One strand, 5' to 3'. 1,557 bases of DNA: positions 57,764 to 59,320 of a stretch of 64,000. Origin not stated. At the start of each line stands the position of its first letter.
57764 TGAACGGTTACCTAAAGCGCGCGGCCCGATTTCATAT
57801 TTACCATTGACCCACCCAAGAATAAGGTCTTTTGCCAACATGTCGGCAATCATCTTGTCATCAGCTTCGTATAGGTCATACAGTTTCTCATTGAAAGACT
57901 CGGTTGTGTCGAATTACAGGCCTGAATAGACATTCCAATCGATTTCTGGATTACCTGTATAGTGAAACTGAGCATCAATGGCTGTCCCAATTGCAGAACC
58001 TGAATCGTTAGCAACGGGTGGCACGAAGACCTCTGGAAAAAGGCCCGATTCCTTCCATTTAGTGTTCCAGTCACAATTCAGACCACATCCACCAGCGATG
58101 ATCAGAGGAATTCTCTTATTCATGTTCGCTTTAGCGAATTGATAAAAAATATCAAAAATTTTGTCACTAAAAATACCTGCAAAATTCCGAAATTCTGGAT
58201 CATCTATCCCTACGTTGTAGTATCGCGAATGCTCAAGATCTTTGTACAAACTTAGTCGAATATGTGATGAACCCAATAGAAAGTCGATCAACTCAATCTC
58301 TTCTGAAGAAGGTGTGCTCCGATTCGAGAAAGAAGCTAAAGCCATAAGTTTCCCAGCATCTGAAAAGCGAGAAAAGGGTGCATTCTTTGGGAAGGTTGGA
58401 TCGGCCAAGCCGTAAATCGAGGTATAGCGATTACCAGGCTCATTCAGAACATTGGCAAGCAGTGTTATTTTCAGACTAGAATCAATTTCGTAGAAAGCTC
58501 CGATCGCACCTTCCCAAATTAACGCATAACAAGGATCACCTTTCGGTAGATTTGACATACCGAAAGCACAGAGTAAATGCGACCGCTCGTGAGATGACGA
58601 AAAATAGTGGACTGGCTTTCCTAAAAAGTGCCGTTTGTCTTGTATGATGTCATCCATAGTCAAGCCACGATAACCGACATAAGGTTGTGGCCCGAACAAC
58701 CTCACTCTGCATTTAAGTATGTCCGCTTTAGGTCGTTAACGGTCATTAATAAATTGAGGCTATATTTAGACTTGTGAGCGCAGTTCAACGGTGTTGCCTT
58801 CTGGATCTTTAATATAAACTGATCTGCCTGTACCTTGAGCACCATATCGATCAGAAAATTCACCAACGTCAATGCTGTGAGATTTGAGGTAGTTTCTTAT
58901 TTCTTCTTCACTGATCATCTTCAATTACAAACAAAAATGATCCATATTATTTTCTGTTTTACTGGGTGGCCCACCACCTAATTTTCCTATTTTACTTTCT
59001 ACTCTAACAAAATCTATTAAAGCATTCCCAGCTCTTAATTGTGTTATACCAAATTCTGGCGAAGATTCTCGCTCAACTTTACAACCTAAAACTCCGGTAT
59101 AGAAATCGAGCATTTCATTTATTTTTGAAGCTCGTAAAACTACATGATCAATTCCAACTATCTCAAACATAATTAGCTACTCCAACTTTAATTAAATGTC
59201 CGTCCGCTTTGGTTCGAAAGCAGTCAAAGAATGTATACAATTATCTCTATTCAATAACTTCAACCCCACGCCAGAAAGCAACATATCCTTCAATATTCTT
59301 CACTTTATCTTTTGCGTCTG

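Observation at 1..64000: Unusually high density of pseudogenes and gene fragments, consistent with ongoing genome reduction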

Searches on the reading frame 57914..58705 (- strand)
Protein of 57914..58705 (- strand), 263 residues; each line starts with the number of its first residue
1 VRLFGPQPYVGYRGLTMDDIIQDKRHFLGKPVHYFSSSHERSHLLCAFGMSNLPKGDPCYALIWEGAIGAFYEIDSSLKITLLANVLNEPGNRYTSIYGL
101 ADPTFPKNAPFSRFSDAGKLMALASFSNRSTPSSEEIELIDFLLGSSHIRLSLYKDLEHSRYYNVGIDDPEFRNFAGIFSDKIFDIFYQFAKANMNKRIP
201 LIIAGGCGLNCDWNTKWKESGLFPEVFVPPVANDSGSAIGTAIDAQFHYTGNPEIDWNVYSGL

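Call 10: search_protein_families(library=pfam, proteins=[window:57914-58705:-], max_evalue=0.01)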
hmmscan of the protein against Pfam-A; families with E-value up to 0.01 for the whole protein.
window:57914-58705:- (263 aa): 1 family
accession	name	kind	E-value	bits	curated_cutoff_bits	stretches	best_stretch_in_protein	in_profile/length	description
PF02543.21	Carbam_trans_N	-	1.1e-18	68.2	24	1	200-243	303-346/346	Carbamoyltransferase N-terminus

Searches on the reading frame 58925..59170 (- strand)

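Call 10: search_protein_families(library=pfam, proteins=[window:58925-59170:-], max_evalue=0.01)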
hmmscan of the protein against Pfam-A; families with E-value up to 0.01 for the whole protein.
window:58925-59170:- (81 aa): 2 families
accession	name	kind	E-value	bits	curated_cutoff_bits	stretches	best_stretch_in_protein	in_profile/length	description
PF00903.31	Glyoxalase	-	8.7e-07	29.8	20.6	1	6-62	1-61/121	Glyoxalase/Bleomycin resistance protein/Dioxygenase superfamily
PF18029.7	Glyoxalase_6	-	0.0091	17.1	23.6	1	9-75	1-58/106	Glyoxalase-like domain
